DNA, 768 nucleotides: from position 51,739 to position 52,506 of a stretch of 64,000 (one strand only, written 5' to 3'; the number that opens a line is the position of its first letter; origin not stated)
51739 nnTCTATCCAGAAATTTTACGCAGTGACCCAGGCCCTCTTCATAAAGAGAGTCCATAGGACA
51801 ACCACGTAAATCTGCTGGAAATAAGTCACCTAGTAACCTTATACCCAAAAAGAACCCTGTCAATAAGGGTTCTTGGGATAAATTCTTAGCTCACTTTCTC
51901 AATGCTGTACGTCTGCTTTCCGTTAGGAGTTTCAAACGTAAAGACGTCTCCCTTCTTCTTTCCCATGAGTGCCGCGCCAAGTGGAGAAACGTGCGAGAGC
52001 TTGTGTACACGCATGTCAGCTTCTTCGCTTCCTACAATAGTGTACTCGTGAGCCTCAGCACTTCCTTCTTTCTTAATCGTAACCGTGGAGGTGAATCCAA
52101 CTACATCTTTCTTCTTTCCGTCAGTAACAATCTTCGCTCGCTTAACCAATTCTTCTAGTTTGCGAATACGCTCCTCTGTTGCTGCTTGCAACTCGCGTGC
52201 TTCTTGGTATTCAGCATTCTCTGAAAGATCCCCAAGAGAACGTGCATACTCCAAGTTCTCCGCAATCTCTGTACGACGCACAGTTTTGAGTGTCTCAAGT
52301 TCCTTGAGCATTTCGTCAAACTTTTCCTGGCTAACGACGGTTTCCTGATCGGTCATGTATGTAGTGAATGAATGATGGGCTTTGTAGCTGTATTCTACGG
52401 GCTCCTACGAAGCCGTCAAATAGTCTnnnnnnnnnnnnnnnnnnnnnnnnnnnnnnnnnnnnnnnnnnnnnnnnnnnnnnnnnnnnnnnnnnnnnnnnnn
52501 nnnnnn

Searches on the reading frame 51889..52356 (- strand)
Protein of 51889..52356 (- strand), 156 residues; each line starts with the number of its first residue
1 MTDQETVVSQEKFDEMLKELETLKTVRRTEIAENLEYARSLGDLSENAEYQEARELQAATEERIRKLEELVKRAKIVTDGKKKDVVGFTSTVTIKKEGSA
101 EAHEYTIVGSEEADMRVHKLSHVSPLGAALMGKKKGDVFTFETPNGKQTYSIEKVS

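Call 7: search_protein_families(library=pfam, proteins=[window:51889-52356:-], max_evalue=1)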
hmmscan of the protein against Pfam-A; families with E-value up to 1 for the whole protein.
window:51889-52356:- (156 aa): 3 families
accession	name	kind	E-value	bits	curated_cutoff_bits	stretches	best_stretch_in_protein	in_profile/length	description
PF01272.25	GreA_GreB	-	5.2e-25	87.7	26.9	1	82-156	2-76/77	Transcription elongation factor, GreA/GreB, C-term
PF03449.20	GreA_GreB_N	-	2.8e-22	79.1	24.5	1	7-76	2-71/71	Transcription elongation factor, N-terminal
PF08466.15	IRK_N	-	0.0068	17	25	1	98-122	2-26/45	Inward rectifier potassium channel N-terminal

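Call 8: search_protein_families(library=ncbifam, proteins=[window:51889-52356:-], max_evalue=1)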
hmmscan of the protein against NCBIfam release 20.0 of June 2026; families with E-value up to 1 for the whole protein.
window:51889-52356:- (156 aa): 15 families
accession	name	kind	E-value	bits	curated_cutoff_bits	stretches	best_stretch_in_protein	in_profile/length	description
TIGR01462.1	greA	subfamily_domain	9.4e-49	165.4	139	1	8-155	2-150/151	transcription elongation factor GreA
NF001263.0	PRK00226.1-4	equivalog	1.1e-47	161.8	145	1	2-156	3-158/160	transcription elongation factor GreA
NF001261.0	PRK00226.1-2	equivalog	2.1e-42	144.7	167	1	6-155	4-154/157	transcription elongation factor GreA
NF001264.0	PRK00226.1-5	equivalog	1.7e-36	125.4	180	1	14-155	12-155/158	transcription elongation factor GreA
NF001260.0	PRK00226.1-1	equivalog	4e-34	117.6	234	1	5-155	5-156/160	transcription elongation factor GreA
NF001262.0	PRK00226.1-3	equivalog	2.2e-30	105.6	161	1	3-149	4-152/165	transcription elongation factor GreA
NF011309.0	PRK14720.1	equivalog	2.6e-29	102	714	1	5-155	749-900/906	transcription elongation factor GreA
NF002506.1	PRK01885.1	equivalog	1.3e-28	99.6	188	1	7-155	4-152/156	transcription elongation factor GreB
TIGR01461.1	greB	equivalog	1.9e-25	89.4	171.05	1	6-155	3-152/156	transcription elongation factor GreB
NF004969.0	PRK06330.1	equivalog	1.7e-21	76.6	697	1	8-144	569-705/718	transcript cleavage factor/unknown domain fusion protein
NF004973.0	PRK06342.1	equivalog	3.4e-16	59.4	159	1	31-140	39-148/160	transcription elongation factor GreA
NF004548.0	PRK05892.1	equivalog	7.2e-16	58.5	126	1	5-155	5-154/158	nucleoside diphosphate kinase regulator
NF004396.0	PRK05753.1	equivalog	3.3e-15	56.1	109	1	55-149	23-118/137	nucleoside diphosphate kinase regulator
NF045969.1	trig_like_plasma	equivalog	0.036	12.9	140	1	119-148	172-200/399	trigger factor-related chaperone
NF011581.0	PRK15005.1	equivalog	0.13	12.4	166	1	33-116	42-121/144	universal stress protein UspF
